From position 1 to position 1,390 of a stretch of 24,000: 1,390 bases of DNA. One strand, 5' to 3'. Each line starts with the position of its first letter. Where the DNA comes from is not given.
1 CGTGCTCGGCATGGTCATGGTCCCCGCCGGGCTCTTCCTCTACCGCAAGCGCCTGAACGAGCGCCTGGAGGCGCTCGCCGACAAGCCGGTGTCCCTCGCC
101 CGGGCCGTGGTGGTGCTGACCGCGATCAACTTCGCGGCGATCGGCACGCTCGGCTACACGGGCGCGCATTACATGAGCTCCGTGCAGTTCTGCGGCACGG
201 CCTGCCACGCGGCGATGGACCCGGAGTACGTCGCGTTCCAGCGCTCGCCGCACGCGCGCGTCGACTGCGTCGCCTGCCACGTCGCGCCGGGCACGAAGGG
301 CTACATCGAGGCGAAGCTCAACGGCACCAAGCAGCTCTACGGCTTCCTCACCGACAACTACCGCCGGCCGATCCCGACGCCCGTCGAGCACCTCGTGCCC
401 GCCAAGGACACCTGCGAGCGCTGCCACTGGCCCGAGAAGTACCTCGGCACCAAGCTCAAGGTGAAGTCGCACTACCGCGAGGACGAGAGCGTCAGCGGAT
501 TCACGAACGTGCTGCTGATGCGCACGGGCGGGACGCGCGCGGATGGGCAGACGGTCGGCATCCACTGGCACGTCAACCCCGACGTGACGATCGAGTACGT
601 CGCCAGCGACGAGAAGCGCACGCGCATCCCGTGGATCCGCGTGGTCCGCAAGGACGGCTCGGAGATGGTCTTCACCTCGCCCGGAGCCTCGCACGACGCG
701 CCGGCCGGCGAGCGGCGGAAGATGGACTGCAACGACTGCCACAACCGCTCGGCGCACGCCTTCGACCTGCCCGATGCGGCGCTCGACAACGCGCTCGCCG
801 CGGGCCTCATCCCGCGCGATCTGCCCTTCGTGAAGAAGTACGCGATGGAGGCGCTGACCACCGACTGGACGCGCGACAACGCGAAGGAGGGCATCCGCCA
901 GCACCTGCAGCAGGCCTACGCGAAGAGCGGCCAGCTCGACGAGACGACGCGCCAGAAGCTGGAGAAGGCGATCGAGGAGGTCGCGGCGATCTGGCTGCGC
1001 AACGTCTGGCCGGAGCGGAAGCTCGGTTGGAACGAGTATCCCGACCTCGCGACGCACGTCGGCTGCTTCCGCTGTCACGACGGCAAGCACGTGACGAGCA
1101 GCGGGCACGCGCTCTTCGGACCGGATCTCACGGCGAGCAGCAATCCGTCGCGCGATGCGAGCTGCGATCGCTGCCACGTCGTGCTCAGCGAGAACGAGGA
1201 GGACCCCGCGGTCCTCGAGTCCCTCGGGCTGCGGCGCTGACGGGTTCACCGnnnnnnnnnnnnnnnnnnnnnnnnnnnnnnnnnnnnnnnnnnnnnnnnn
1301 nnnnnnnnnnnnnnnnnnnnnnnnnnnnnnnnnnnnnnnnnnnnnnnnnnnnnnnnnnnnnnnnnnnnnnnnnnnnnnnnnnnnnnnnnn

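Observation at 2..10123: Candidate porin-cytochrome extracellular electron-transfer conduit with a hybrid, non-MtrCAB architecture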

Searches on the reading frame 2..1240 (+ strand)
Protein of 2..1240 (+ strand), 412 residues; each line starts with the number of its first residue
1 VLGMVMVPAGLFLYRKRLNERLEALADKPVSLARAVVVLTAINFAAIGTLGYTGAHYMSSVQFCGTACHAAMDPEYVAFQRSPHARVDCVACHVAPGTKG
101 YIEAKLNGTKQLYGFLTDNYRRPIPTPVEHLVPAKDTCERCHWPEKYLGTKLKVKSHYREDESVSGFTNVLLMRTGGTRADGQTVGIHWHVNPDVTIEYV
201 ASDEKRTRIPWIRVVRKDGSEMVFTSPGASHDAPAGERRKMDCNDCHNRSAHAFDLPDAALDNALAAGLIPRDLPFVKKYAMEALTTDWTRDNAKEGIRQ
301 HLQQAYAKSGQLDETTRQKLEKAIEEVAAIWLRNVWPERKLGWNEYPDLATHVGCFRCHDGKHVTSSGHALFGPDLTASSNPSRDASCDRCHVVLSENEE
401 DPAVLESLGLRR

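Call 4: search_protein_families(library=pfam, proteins=[window:2-1240:+], max_evalue=0.1)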
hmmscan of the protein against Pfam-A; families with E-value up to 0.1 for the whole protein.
window:2-1240:+ (412 aa): 5 families
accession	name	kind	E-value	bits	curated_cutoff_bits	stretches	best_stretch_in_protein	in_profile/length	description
PF03264.19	Cytochrom_NNT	-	3.8e-09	36.9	24.1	1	36-120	12-99/174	NapC/NirT cytochrome c family, N-terminal region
PF14522.11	Cytochrome_C7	-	7.3e-07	29.4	24.8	1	348-392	43-66/67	Cytochrome c7 and related cytochrome c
PF22113.1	Mtrc-MtrF_II-IV_dom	-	2.8e-05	24.1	30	0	79-146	74-131/176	Outer membrane cytochrome MtrC/MtrF-like, domains II/IV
PF02085.21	Cytochrom_CIII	-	9.6e-05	23.1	22.9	0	75-95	19-39/101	Class III cytochrome C family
PF14537.11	Cytochrom_c3_2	-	0.00051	20.9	25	0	353-395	27-67/79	Cytochrome c3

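Call 5: search_protein_families(library=ncbifam, proteins=[window:2-1240:+], max_evalue=0.1)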
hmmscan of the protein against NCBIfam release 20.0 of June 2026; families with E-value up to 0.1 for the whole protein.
window:2-1240:+ (412 aa): 8 families
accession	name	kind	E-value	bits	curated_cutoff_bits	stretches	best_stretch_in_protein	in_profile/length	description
TIGR03153.1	cytochr_NrfH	equivalog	8.1e-12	45.4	134.2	1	37-143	3-110/138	cytochrome c nitrite reductase small subunit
NF011606.0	PRK15032.1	equivalog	3.4e-07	29.7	455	1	34-115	19-103/390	pentaheme c-type cytochrome TorC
TIGR03507.1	decahem_SO1788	subfamily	5.5e-07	28.4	209.3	2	50-186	232-347/672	OmcA/MtrC family decaheme c-type cytochrome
TIGR02162.1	torC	equivalog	1.7e-05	24.3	478.2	1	35-121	15-109/387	pentaheme c-type cytochrome TorC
TIGR04315.1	octaheme_Shew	subfamily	3.2e-05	23.1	375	1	59-143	70-153/440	tetrathionate reductase family octaheme c-type cytochrome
TIGR03508.1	decahem_SO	subfamily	0.00037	20.1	192.2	0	61-144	117-198/258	DmsE family decaheme c-type cytochrome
TIGR03146.1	cyt_nit_nrfB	equivalog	0.0034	17.7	166.6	0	84-147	38-96/145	cytochrome c nitrite reductase pentaheme subunit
NF041781.1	mnquin_red_QrcA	equivalog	0.0045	16.6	180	0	72-144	103-160/174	menaquinone reductase multiheme cytochrome c subunit QrcA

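Call 41: search_solved_structures(query=window:2-1240:+, max_evalue=1)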
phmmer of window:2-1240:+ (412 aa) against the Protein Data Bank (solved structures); distinct sequences matched with E-value up to 1: 7.
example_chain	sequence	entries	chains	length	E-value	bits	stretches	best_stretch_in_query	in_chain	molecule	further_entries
2j7a_C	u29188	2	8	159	0.026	16.7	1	40-114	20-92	CYTOCHROME C QUINOL DEHYDROGENASE NRFH | NAPC/NIRT CYTOCHROME C FAMILY PROTEIN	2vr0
1qn0_A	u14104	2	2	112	0.19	13.8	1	77-145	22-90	CYTOCHROME C3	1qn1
1n89_A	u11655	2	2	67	0.2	13.8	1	65-95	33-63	lipid transfer protein | Nonspecific lipid-transfer protein 2G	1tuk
6rkf_A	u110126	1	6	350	0.26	13.4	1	206-245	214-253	D-aspartate oxidase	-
1wad_A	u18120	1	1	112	0.26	13.4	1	77-145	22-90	CYTOCHROME C3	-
1gm4_A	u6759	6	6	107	0.71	11.9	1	76-106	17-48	CYTOCHROME C3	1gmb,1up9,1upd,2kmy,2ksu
3cyr_A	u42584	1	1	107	0.74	11.9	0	76-108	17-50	CYTOCHROME C3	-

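Call 44: find_homologous_proteins(query=window:2-1240:+, max_evalue=0.00001)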
Query window:2-1240:+ (412 aa): 5190 proteins with E <= 0.00001 among 8000 candidates; the best 120 are listed.
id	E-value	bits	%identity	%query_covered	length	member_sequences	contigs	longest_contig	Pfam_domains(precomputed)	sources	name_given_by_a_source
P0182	3.0e-285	964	99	100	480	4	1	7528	PF03264.20,PF14522.12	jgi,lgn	jgi:hypothetical protein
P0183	6.7e-209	712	70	100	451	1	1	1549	PF03264.20,PF14522.12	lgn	-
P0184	1.1e-207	708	71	97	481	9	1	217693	PF03264.20,PF14522.12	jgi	jgi:hypothetical protein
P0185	2.4e-207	707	72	100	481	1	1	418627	PF03264.20,PF14522.12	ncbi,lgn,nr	ncbi:MAG: NapC/NirT family cytochrome c [Planctomycetes bacterium]|nr:NapC/NirT family cytochrome c 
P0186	2.5e-207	707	70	98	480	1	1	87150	PF03264.20,PF14522.12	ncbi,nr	ncbi:MAG: NapC/NirT family cytochrome c [Planctomycetes bacterium]|nr:NapC/NirT family cytochrome c 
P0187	5.0e-207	706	71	100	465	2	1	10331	PF03264.20,PF14522.12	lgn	-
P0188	7.8e-206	702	70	100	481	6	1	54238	PF03264.20,PF14522.12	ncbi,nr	ncbi:MAG: NapC/NirT family cytochrome c [Planctomycetes bacterium]|nr:NapC/NirT family cytochrome c 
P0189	4.8e-205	699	69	97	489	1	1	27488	PF03264.20,PF14522.12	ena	-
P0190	5.0e-205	699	69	100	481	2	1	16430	PF03264.20,PF14522.12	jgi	-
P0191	8.7e-205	699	69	100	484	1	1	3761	PF03264.20,PF14522.12,PF22113.2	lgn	-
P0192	4.1e-204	696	69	97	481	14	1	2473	PF03264.20,PF14522.12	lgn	-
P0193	2.9e-202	690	68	100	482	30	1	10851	PF03264.20,PF14522.12,PF22113.2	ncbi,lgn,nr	ncbi:MAG: NapC/NirT family cytochrome c [Planctomycetes bacterium]|nr:NapC/NirT family cytochrome c 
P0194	2.0e-201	687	68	98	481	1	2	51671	PF03264.20,PF14522.12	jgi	jgi:nitrate/TMAO reductase-like tetraheme cytochrome c subunit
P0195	5.2e-201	686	68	100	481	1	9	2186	PF03264.20,PF14522.12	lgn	-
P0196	1.2e-200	685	68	100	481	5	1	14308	PF03264.20,PF14522.12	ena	-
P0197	1.6e-200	684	69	100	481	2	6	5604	PF03264.20,PF14522.12,PF22113.2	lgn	-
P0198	2.2e-200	684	68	100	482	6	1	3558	PF03264.20,PF14522.12,PF22113.2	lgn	-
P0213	2.4e-191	654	67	100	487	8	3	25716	PF03264.20,PF14522.12,PF22113.2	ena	-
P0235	3.0e-160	552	58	97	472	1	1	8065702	PF03264.20,PF14522.12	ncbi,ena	-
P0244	3.3e-144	499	53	99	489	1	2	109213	PF14537.12,PF03264.20,PF14522.12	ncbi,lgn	-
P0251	3.4e-128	446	44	100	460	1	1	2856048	PF03264.20,PF14522.12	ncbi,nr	ncbi:MAG: NapC/NirT family cytochrome c [Planctomycetes bacterium]|nr:NapC/NirT family cytochrome c 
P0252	2.4e-127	443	45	99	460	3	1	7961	PF03264.20,PF14522.12,PF22113.2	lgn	-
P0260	1.9e-109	385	44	100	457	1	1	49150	PF14522.12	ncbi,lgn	-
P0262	6.6e-102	360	42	99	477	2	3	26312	PF03264.20,PF14522.12,PF22113.2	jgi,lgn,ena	-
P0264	4.3e-98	347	41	99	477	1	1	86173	PF03264.20,PF14522.12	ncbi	-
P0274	3.9e-95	337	41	99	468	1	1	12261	PF14537.12,PF03264.20,PF14522.12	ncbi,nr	ncbi:MAG: cytochrome C [Acidobacteria bacterium]|nr:MAG: cytochrome C [Acidobacteriota bacterium]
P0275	5.0e-95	337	39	100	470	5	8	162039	PF03264.20,PF14522.12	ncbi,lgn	-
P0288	2.5e-93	331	40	99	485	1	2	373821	PF03264.20,PF02085.22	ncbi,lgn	-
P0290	4.3e-93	331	42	100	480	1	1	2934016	PF09699.16,PF03264.20,PF14522.12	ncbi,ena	-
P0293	6.9e-93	330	43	89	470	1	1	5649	PF03264.20,PF14522.12,PF22113.2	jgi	jgi:nitrate/TMAO reductase-like tetraheme cytochrome c subunit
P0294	8.1e-93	330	39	96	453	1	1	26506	PF03264.20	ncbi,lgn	-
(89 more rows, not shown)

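Call 59: list_cluster_members(proteins=[P0274, P0290, P0288, P0275, P0235, P0251, P0264, P0260, P0244, P0294])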
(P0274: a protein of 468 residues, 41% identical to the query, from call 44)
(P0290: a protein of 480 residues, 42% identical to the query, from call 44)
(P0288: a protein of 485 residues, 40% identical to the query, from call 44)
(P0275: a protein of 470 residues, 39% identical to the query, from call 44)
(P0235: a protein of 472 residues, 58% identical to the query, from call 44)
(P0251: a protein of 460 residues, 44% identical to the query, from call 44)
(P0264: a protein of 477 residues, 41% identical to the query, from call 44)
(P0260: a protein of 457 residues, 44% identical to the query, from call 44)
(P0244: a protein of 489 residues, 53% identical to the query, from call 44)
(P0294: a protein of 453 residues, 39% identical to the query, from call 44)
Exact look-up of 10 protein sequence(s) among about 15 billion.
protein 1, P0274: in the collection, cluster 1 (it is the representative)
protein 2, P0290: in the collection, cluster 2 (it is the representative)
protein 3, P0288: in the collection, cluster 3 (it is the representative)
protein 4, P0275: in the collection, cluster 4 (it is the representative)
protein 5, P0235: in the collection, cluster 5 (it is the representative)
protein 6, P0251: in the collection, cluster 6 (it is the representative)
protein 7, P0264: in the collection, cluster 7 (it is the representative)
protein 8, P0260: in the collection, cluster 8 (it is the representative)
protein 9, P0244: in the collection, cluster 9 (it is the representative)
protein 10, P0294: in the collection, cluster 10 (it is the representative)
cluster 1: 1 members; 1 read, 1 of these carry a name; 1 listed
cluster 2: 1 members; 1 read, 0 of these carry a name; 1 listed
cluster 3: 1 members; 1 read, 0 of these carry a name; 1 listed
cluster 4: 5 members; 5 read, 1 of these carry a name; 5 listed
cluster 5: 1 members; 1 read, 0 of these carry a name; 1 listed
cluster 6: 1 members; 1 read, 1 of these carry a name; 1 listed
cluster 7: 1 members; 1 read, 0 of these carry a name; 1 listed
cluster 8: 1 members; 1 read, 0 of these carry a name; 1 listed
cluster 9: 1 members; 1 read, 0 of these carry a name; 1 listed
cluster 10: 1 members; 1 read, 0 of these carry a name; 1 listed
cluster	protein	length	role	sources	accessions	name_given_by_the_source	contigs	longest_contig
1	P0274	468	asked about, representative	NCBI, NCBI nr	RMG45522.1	MAG: cytochrome C [Acidobacteria bacterium] | MAG: cytochrome C [Acidobacteriota bacterium]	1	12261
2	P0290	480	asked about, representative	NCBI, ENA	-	-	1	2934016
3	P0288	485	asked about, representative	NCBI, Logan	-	-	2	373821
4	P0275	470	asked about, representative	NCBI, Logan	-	-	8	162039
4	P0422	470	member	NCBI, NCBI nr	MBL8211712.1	MAG: NapC/NirT family cytochrome c [Bryobacterales bacterium] | NapC/NirT family cytochrome c [Bryobacterales bacterium]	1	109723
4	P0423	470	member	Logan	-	-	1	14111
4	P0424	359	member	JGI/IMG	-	-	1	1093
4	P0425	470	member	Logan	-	-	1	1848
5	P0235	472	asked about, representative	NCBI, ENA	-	-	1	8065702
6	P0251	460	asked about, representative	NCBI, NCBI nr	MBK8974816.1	MAG: NapC/NirT family cytochrome c [Planctomycetes bacterium] | NapC/NirT family cytochrome c [Planctomycetota bacterium]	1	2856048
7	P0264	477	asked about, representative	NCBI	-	-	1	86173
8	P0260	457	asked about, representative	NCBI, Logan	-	-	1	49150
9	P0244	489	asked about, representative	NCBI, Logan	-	-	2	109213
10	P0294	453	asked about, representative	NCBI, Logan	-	-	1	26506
